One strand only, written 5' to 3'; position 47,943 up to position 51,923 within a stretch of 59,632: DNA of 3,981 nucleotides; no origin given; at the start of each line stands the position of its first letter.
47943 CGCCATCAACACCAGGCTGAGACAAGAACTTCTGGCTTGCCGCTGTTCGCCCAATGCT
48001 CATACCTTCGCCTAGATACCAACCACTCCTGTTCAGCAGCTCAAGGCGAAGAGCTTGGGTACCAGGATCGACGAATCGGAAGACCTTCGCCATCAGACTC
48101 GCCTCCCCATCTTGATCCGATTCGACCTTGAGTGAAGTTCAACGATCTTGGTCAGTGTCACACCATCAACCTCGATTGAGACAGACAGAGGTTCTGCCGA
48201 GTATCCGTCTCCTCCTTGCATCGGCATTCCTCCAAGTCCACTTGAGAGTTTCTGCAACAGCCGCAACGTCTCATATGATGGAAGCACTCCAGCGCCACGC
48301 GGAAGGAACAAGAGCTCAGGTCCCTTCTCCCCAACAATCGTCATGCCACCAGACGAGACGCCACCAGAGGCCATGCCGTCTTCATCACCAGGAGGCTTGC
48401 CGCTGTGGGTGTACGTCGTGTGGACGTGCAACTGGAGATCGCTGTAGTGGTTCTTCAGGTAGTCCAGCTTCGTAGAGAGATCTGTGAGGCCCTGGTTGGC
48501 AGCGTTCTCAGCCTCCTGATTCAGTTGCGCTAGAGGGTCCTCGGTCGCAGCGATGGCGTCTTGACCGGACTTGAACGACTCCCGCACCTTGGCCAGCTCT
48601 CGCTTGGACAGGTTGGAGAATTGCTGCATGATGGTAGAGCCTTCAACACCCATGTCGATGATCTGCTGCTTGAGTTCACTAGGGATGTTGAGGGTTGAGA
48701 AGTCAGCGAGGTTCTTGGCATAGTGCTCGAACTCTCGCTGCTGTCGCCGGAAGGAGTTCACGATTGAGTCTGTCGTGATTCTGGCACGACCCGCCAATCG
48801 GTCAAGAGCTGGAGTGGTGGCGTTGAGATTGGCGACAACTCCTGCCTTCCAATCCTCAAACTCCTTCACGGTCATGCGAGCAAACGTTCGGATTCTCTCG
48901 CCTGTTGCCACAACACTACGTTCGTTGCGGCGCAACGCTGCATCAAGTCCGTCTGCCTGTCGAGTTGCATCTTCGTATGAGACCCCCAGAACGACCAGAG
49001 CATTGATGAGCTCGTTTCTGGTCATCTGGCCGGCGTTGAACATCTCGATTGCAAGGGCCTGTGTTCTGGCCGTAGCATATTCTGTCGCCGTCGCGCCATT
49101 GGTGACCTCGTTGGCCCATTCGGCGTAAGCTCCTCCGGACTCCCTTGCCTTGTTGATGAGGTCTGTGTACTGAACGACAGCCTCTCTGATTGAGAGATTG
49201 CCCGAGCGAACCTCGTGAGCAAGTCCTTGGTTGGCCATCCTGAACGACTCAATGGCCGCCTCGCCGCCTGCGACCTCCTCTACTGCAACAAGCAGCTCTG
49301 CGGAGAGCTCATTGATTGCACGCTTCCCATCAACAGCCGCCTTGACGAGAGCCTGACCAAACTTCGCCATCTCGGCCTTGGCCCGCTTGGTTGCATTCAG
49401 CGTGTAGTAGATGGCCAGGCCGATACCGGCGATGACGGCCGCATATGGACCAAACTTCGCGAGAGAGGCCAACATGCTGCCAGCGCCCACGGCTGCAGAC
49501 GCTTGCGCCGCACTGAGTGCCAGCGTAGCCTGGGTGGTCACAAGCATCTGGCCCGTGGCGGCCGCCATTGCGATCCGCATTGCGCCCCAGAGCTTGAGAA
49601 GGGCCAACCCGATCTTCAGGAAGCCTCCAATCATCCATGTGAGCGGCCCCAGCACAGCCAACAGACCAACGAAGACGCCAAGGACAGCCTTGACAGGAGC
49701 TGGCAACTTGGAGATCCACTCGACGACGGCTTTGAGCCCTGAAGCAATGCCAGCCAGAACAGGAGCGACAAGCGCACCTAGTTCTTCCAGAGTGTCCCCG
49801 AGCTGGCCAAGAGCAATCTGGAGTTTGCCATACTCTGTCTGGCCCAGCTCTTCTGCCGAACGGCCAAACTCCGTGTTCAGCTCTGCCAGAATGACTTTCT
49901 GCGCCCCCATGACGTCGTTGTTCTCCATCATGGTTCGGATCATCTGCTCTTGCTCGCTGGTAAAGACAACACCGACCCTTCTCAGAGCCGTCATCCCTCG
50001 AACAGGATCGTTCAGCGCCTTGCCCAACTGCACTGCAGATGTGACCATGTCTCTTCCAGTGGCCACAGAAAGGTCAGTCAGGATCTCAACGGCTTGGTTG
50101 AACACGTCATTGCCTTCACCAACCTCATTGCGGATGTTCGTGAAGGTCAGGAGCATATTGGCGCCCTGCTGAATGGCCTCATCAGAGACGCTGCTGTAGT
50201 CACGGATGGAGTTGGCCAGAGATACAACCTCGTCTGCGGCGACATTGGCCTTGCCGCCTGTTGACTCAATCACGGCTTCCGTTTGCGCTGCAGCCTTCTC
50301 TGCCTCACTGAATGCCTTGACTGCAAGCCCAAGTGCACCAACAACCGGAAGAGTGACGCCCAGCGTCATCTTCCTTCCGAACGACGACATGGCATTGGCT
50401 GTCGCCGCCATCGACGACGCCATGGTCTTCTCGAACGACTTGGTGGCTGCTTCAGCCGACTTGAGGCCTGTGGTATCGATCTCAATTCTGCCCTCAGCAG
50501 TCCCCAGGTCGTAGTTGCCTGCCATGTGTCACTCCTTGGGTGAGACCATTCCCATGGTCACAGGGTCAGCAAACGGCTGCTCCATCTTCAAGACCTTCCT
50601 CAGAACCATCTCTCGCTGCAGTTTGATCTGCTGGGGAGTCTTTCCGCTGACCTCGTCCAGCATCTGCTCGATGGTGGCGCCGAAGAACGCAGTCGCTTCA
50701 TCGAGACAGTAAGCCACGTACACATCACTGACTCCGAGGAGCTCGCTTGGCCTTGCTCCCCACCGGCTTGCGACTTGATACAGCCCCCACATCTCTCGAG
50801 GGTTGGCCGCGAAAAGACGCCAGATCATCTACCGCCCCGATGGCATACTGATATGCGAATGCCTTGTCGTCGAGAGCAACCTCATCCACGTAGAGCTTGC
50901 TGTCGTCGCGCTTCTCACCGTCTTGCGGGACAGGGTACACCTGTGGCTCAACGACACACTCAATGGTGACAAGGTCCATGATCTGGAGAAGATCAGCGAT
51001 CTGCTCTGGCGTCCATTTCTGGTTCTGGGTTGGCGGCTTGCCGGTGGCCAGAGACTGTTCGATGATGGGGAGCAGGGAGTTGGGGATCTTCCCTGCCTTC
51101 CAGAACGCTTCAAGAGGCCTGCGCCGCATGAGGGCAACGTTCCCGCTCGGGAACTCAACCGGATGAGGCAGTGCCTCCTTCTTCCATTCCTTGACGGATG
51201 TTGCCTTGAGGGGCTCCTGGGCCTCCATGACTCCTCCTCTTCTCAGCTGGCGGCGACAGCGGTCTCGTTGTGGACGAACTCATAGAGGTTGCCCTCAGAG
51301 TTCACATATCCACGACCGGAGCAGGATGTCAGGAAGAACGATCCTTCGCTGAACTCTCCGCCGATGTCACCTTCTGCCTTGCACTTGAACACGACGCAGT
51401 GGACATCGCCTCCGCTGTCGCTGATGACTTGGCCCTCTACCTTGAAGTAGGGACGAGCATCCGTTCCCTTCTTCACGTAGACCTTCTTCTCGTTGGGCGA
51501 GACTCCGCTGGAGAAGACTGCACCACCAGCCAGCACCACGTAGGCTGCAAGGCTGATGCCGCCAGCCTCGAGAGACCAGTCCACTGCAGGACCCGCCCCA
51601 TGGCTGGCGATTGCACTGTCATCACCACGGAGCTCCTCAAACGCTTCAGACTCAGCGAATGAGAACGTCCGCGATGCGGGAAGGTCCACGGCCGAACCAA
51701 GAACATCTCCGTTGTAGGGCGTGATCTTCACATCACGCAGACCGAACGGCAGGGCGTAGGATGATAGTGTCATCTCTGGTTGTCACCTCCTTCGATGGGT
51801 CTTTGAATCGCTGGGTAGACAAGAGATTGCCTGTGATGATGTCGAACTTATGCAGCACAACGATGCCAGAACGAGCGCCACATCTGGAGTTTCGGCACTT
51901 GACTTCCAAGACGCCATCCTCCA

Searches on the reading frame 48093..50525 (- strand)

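Call 10: search_protein_families(library=phrogs, proteins=[window:48093-50525:-], max_evalue=0.001)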
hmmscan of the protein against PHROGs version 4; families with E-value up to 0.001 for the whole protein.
window:48093-50525:- (810 aa): 11 families
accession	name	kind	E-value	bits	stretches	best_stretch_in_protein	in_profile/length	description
phrog_27166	-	tail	1.6e-27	97.1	1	55-329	56-323/751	tail length tape measure protein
phrog_1293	-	tail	5.6e-16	58.6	2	218-461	450-714/1424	tail length tape measure protein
phrog_1533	-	tail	1e-14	54.1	1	223-592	518-762/1688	tail length tape measure protein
phrog_1272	-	tail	1.3e-10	40.7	1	192-425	479-716/1606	tail length tape measure protein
phrog_167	-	tail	7.9e-10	38.1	1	23-435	315-725/1555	tail length tape measure protein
phrog_4704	-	tail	3.7e-09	36.8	2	31-124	179-267/625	tail length tape measure protein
phrog_26084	-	tail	1.6e-08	34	1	67-225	270-421/1263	tail length tape measure protein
phrog_10030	-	tail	2.9e-07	29.2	1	120-524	351-669/2105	tail length tape measure protein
phrog_991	-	tail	3e-06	26.1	1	20-609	228-760/1966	tail length tape measure protein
phrog_5448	-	tail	0.00016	19.6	0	22-99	219-300/3103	tail length tape measure protein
phrog_13339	-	tail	0.00031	19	0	90-388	218-515/2156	tail length tape measure protein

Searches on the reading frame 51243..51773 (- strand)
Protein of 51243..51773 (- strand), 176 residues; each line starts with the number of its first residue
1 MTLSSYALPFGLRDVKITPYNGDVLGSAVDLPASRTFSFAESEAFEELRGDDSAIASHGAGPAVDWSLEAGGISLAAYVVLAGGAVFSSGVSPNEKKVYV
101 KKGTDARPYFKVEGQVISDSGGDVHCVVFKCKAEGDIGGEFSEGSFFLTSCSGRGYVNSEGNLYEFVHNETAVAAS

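Call 24: search_protein_families(library=phrogs, proteins=[window:51243-51773:-], max_evalue=0.001)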
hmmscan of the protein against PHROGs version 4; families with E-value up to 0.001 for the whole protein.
window:51243-51773:- (176 aa): 1 family
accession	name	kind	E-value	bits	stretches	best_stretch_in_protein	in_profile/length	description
phrog_4971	-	tail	3.2e-65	221.3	1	4-174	5-182/283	major tail protein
